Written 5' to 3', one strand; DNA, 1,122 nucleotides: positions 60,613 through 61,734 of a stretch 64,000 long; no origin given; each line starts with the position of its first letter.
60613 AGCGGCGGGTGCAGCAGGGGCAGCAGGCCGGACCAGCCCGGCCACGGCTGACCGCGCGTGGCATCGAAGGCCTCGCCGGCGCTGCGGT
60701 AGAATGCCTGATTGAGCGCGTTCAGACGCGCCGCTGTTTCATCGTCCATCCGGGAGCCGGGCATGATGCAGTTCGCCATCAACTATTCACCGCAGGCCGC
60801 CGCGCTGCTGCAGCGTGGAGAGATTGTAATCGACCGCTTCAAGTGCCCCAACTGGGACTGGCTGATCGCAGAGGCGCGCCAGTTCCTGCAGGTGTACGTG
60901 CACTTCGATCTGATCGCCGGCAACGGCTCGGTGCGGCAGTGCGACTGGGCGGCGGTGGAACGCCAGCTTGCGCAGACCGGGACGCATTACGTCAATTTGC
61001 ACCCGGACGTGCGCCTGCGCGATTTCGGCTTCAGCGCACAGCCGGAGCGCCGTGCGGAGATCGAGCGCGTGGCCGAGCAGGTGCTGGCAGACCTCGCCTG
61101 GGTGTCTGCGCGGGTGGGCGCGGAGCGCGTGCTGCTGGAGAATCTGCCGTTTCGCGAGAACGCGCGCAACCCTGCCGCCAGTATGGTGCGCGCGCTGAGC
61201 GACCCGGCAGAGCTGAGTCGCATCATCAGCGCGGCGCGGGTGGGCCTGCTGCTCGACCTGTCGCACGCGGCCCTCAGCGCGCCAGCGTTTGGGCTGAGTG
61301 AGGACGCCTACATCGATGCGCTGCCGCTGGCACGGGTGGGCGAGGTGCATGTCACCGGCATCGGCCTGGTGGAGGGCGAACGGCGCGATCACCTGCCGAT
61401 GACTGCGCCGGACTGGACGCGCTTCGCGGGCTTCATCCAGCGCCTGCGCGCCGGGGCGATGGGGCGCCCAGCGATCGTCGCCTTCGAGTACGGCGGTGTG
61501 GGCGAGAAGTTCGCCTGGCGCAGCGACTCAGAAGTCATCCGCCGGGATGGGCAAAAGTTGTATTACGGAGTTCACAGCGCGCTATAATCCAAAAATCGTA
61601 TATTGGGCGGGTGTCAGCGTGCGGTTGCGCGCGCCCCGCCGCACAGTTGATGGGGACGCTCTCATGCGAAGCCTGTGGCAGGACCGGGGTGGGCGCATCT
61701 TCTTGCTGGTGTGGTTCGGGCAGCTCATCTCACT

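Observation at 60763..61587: Orphan DUF692/MNIO-family iron enzyme with no visible precursor peptide or partner protein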

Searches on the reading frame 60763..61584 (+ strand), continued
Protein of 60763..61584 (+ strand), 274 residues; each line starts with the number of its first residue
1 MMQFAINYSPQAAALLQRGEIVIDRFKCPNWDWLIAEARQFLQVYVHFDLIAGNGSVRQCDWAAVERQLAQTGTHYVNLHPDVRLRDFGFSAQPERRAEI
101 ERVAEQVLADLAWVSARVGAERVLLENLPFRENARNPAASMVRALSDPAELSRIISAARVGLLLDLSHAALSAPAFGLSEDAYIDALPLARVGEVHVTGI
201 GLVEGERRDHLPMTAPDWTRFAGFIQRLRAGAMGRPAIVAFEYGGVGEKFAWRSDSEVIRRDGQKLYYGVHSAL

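Call 57: find_encoding_contigs(protein=P0321, flank=6000, max_places=2)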
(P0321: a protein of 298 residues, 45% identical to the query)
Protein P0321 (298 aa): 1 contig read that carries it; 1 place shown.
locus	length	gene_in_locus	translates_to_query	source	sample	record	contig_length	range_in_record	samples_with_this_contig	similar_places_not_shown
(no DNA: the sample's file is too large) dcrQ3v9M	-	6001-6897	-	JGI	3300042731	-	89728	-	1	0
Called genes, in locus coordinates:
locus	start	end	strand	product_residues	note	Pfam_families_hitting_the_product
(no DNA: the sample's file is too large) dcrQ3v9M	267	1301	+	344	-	PF10974:DUF2804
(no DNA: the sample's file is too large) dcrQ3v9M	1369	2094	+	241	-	PF01925:TauE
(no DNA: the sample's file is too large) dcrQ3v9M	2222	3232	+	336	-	-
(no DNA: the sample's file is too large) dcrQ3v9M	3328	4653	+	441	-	PF00083:Sugar_tr (faint), PF07690:MFS_1, PF13347:MFS_2, PF11700:ATG22, PF07690:MFS_1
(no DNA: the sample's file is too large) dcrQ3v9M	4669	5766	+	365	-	PF01208:URO-D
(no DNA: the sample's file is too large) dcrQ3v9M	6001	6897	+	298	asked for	PF05114:MbnB_TglH_ChrH (weak)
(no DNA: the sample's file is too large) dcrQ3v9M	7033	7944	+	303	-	PF00248:Aldo_ket_red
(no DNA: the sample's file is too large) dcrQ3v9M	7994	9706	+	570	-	PF02776:TPP_enzyme_N, PF00205:TPP_enzyme_M, PF02775:TPP_enzyme_C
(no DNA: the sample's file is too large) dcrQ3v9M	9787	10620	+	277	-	PF00106:adh_short, PF08659:KR, PF13561:adh_short_C2, PF23441:SDR (weak)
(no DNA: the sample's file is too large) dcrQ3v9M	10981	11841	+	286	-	PF02645:DegV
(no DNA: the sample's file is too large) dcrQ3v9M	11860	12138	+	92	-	-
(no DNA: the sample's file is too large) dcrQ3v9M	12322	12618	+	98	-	-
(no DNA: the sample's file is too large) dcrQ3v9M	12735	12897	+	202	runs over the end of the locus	PF13563:2_5_RNA_ligase2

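Call 58: find_encoding_contigs(protein=P0017, flank=6000, max_places=2)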
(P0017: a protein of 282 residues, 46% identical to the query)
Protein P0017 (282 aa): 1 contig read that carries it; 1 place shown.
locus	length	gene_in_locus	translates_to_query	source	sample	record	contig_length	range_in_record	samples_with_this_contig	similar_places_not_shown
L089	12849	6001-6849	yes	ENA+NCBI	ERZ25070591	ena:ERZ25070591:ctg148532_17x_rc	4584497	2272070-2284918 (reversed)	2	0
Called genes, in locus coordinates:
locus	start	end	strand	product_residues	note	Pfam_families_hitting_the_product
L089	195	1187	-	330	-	PF07949:YbbR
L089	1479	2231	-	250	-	PF19293:CdaA_N, PF02457:DAC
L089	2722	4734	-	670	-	PF22148:Fervidolysin_NPro-like (weak), PF00082:Peptidase_S8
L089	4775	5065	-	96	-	-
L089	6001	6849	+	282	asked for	PF05114:MbnB_TglH_ChrH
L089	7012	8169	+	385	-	PF14306:PUA_2, PF01747:ATP-sulfurylase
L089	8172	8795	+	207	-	PF01583:APS_kinase, PF13671:AAA_33 (weak)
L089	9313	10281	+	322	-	PF21360:PylC-like_N, PF02655:ATP-grasp_3, PF15632:ATPgrasp_Ter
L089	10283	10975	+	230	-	PF00702:Hydrolase, PF13419:HAD_2, PF13242:Hydrolase_like (faint)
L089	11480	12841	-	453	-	PF03979:Sigma70_r1_1 (faint), PF00140:Sigma70_r1_2, PF04542:Sigma70_r2, PF04539:Sigma70_r3, PF04545:Sigma70_r4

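Call 59: find_encoding_contigs(protein=P0048, flank=6000, max_places=2)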
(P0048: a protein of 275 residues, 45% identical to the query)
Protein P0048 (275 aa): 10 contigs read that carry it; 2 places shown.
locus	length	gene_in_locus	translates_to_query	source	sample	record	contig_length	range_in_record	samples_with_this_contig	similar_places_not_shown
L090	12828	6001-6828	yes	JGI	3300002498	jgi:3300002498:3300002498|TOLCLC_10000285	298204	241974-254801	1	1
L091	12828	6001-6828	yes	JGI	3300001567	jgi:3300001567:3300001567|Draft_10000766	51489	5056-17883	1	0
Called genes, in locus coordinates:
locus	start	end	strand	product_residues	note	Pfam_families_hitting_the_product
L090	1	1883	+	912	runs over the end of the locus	PF01411:tRNA-synt_2c, PF07973:tRNA_SAD, PF02272:DHHA1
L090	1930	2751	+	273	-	-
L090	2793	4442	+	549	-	PF04865:Baseplate_J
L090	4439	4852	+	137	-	PF03652:RuvX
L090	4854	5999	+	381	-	PF02618:YceG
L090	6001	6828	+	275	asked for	PF05114:MbnB_TglH_ChrH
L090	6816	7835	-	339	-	PF00480:ROK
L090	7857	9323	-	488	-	PF04326:SLFN_AlbA_2 (faint), PF13749:HATPase_c_4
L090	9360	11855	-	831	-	PF02190:LON_substr_bdg, PF00004:AAA, PF07728:AAA_5 (weak), PF22667:Lon_lid, PF05362:Lon_C, PF13541:ChlI (weak)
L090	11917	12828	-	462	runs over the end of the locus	PF08245:Mur_ligase_M, PF02875:Mur_ligase_C, PF27239:FOL3_C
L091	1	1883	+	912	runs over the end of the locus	PF01411:tRNA-synt_2c, PF07973:tRNA_SAD, PF02272:DHHA1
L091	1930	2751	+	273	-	-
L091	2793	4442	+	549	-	PF04865:Baseplate_J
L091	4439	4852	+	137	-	PF03652:RuvX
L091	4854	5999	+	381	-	PF02618:YceG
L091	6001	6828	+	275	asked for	PF05114:MbnB_TglH_ChrH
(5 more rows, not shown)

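Call 60: find_encoding_contigs(protein=P0313, flank=6000, max_places=2)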
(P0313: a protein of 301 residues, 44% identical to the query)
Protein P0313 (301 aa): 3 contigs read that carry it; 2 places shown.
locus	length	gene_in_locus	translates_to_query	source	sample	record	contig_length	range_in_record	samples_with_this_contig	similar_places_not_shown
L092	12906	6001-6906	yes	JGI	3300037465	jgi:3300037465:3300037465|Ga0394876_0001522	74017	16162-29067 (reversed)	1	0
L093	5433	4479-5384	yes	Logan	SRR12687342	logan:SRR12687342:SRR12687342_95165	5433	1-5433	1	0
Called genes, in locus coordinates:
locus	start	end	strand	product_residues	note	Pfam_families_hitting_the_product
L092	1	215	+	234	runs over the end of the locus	PF02585:PIG-L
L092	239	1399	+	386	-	PF07690:MFS_1, PF12832:MFS_1_like, PF07690:MFS_1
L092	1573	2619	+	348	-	PF01408:GFO_IDH_MocA, PF02894:GFO_IDH_MocA_C (weak), PF22725:GFO_IDH_MocA_C3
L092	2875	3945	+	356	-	PF01408:GFO_IDH_MocA, PF02894:GFO_IDH_MocA_C, PF22725:GFO_IDH_MocA_C3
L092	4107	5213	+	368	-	PF01408:GFO_IDH_MocA, PF02894:GFO_IDH_MocA_C, PF22725:GFO_IDH_MocA_C3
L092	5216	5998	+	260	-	PF01261:AP_endonuc_2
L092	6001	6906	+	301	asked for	PF05114:MbnB_TglH_ChrH (weak)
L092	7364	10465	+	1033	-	PF04932:Wzy_C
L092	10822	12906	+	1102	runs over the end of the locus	PF00989:PAS, PF08447:PAS_3, PF08448:PAS_4, PF13426:PAS_9, PF08447:PAS_3, PF01590:GAF, PF13185:GAF_2, PF13492:GAF_3, +6 more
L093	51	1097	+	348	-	PF01408:GFO_IDH_MocA, PF02894:GFO_IDH_MocA_C (weak), PF22725:GFO_IDH_MocA_C3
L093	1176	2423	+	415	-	PF01408:GFO_IDH_MocA, PF22725:GFO_IDH_MocA_C3, PF02894:GFO_IDH_MocA_C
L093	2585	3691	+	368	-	PF01408:GFO_IDH_MocA, PF02894:GFO_IDH_MocA_C, PF22725:GFO_IDH_MocA_C3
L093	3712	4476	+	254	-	PF01261:AP_endonuc_2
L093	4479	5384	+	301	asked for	PF05114:MbnB_TglH_ChrH (weak)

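Call 62: search_protein_families(library=pfam, alignment_id=A1, max_evalue=0.01)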
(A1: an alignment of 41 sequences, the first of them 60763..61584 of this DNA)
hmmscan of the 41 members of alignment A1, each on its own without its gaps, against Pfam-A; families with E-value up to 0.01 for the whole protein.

A. member 1, window:60763-61584:+ (274 aa): 2 families
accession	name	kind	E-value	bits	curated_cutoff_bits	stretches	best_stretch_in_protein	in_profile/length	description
PF05114.20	MbnB_TglH_ChrH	-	2.1e-06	27.6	25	1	115-200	117-202/263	RiPP precursor modification enzyme MbnB/TglH/ChrH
PF01261.30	AP_endonuc_2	-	3.1e-06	27.5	31.1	1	45-258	50-245/249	Xylose isomerase-like TIM barrel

B. families by the number of members that match (of 41 scanned): 2 families
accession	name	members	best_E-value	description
PF05114.20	MbnB_TglH_ChrH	41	9.5e-15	RiPP precursor modification enzyme MbnB/TglH/ChrH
PF01261.30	AP_endonuc_2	5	3.1e-06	Xylose isomerase-like TIM barrel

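Call 63: find_related_loci(query=A2, collection=metagenome_contigs, flank=8000)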
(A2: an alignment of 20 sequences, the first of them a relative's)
Query A2 (301 aa) in metagenome_contigs; peptide patterns used: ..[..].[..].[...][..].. (x = any residue, [..] = any of these).
315 stretches matched a pattern; 309 encode a relative of the query (tblastn E <= 1e-3); the best 80 are kept; 80 distinct loci.
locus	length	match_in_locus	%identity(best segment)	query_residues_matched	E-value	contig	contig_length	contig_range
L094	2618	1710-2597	58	1-297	2e-122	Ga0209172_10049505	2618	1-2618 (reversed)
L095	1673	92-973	54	1-295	7e-118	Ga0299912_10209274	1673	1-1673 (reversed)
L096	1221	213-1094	55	1-295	1e-117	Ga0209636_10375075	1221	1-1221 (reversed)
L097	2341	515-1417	53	1-301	1e-110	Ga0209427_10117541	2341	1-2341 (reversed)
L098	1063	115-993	55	1-295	4e-115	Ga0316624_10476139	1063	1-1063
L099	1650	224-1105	54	1-295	6e-112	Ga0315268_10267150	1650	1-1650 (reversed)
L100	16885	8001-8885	51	1-296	3e-102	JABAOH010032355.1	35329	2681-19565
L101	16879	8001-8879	56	1-295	1e-101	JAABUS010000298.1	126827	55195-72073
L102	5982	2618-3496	54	1-295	1e-101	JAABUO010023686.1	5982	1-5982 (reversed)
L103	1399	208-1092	54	1-296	1e-109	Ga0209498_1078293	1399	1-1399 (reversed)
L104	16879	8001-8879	54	1-295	3e-101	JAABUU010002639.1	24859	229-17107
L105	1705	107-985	52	2-295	2e-106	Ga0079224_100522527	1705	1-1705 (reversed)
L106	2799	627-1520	50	1-299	1e-101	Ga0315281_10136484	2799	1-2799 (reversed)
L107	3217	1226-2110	51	1-296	2e-99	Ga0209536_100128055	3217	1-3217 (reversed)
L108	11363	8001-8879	53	1-294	3e-97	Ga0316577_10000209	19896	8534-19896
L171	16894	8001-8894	41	1-295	5e-74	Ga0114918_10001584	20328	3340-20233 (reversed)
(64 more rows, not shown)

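Call 68: list_cluster_members(proteins=[L052:10001-10807:+, L070:10001-10810:+, P0001, P0004])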
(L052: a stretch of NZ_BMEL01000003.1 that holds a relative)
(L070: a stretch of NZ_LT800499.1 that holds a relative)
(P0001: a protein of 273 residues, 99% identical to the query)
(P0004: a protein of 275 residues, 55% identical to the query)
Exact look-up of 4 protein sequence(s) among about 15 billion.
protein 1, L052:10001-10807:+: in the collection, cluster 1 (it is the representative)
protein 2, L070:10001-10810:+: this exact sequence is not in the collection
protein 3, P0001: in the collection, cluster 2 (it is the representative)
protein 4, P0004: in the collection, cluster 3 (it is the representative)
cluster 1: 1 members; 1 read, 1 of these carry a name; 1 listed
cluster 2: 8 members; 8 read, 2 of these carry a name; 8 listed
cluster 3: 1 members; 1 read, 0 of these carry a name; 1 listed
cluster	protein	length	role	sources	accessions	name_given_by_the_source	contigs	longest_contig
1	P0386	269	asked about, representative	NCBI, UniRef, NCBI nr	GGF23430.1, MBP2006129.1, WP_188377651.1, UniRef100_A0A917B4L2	hypothetical protein GCM10010954_22810 [Halobacillus andaensis] | DUF692 domain-containing protein n=1 Tax=Halobacillus andaensis TaxID=1176239 ... | DUF692 family multinuclear iron-containing protein [Halobacillus andaensis]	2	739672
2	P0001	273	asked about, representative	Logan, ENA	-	-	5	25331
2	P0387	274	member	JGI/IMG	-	hypothetical protein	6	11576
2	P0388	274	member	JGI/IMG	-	hypothetical protein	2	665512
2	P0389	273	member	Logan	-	-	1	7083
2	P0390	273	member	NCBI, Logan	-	-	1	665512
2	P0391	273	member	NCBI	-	-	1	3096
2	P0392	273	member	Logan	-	-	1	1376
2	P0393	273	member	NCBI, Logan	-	-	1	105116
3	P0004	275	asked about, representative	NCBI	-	-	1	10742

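Call 72: find_encoding_contigs(protein=window:60763-61584:+, flank=3000, max_places=3)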
Protein window:60763-61584:+ (274 aa): no gene with exactly this product is on record in the collection.

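Call 73: find_encoding_contigs(protein=window:60766-61584:+, flank=3000, max_places=3)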
Protein window:60766-61584:+ (273 aa): 1 contig read that carries it; 1 place shown.
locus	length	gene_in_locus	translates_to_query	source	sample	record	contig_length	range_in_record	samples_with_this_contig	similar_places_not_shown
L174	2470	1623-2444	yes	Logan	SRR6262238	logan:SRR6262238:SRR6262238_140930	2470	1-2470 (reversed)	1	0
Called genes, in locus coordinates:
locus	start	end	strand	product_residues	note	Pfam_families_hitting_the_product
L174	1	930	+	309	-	?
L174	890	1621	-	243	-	PF13489:Methyltransf_23, PF08241:Methyltransf_11, PF08242:Methyltransf_12, PF13649:Methyltransf_25, PF13847:Methyltransf_31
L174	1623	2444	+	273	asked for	PF01261:AP_endonuc_2 (weak), PF05114:MbnB_TglH_ChrH (weak)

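Call 83: search_dna_similar(query=window:60766-61584:+, collection=plasmids, mode=protein, max_evalue=0.00001, max_rows=15)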
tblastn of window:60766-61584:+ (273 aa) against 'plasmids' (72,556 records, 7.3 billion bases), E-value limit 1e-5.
No match.

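Call 87: search_protein_families(library=pfam, proteins=[L171:1889-2692:+, L171:2937-5000:+, L171:5151-5924:+, L171:6196-6831:+, L171:9076-10737:-, L171:10935-11750:-, L171:11750-12496:-, L171:12546-13322:-, L171:13380-14345:-, L171:14372-15058:-], max_evalue=0.0001)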
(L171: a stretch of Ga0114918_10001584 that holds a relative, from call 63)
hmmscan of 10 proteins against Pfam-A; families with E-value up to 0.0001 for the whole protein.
L171:1889-2692:+ (268 aa): 1 family
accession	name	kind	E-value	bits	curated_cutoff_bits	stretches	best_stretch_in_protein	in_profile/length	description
PF01261.30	AP_endonuc_2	-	5.4e-20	72.6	31.1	1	42-265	1-248/249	Xylose isomerase-like TIM barrel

L171:2937-5000:+ (688 aa): 3 families
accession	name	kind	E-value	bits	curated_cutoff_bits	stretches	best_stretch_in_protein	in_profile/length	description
PF02449.21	Glyco_hydro_42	-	1.2e-159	532.2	21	1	19-396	1-376/376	Beta-galactosidase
PF08532.16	Glyco_hydro_42M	-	1.2e-72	244.3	25.8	1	407-619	2-206/207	Beta-galactosidase trimerisation domain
PF08533.16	Glyco_hydro_42C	-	4.3e-11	42.8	21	1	630-687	1-57/58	Beta-galactosidase C-terminal domain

L171:5151-5924:+ (258 aa): 3 families
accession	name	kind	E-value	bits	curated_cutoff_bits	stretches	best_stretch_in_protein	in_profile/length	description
PF13561.12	adh_short_C2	-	3.4e-50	171.3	27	1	11-254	1-236/236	Enoyl-(Acyl carrier protein) reductase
PF00106.31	adh_short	-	2.3e-43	148.4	26.6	1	5-207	1-194/195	short chain dehydrogenase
PF08659.16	KR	-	1.4e-09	38.6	22.6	1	6-164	2-151/180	KR domain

L171:6196-6831:+ (212 aa): 0 families

L171:9076-10737:- (553 aa): 8 families
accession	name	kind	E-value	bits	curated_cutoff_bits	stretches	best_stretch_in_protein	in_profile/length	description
PF00005.33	ABC_tran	-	1.1e-49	168.9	25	2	341-473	2-137/137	ABC transporter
PF13304.12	AAA_21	-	2.1e-15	58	27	0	352-408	1-63/304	AAA domain, putative AbiEii toxin, Type IV TA system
PF12848.13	ABC_tran_Xtn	-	5.3e-12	46.1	25.9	1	231-306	1-76/85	ABC transporter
PF02463.25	SMC_N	-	1.1e-08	35.2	40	0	351-370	25-44/220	RecF/RecN/SMC N terminal domain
PF25199.1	nSTAND_NTPase5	-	2.8e-05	24.4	34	0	37-103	45-106/145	Novel STAND NTPase 5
PF13555.12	AAA_29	-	3.7e-05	23.8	27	0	352-370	24-42/61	P-loop containing region of AAA domain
PF13191.12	AAA_16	-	4.4e-05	24.5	32.6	0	351-484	25-153/167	AAA ATPase domain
PF00350.29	Dynamin_N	-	9.8e-05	22.9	27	0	353-398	1-47/168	Dynamin family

L171:10935-11750:- (271 aa): 4 families
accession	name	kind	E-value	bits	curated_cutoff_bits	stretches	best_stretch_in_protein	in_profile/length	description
PF08241.18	Methyltransf_11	-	1.8e-15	57.8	21.2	1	68-162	1-93/95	Methyltransferase domain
PF13649.12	Methyltransf_25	-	7.1e-14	52.7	27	1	67-160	1-97/97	Methyltransferase domain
PF13847.12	Methyltransf_31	-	1.5e-09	38.2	27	1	70-165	10-110/145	Methyltransferase domain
PF08242.18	Methyltransf_12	-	2.5e-07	31.8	30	1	72-161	5-97/98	Methyltransferase domain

L171:11750-12496:- (248 aa): 2 families
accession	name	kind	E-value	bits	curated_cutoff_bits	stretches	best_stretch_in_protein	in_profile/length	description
PF12706.13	Lactamase_B_2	-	5e-16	59.3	27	1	18-210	2-200/200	Beta-lactamase superfamily domain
PF13483.12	Lactamase_B_3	-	2.8e-13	50.6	24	1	1-209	1-160/160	Beta-lactamase superfamily domain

L171:12546-13322:- (258 aa): 1 family
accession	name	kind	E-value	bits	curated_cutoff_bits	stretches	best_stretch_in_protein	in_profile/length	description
PF00795.27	CN_hydrolase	-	7.1e-32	111.2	23.2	1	3-239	1-251/256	Carbon-nitrogen hydrolase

L171:13380-14345:- (321 aa): 0 families

L171:14372-15058:- (228 aa): 1 family
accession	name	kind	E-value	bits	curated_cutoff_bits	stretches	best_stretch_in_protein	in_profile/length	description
PF01966.28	HD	-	1e-10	42.4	22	1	53-152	1-114/116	HD domain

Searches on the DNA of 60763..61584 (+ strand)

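Call 76: search_rna_families(sources=[L089, L021, L057, L060, L076, L078, L052], threshold=gathering)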
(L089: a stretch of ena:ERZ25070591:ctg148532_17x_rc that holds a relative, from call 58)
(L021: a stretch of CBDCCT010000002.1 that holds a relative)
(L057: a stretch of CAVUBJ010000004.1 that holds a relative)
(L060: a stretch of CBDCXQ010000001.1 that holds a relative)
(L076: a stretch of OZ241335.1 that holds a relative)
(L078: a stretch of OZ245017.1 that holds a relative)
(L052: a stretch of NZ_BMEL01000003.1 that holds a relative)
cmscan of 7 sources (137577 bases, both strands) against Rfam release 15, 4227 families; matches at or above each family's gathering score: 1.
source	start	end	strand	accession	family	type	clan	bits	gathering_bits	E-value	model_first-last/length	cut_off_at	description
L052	15520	15737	+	RF00230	T-box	Cis-reg; leader;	-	135.2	93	1.4e-29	1-219/219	no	T-box leader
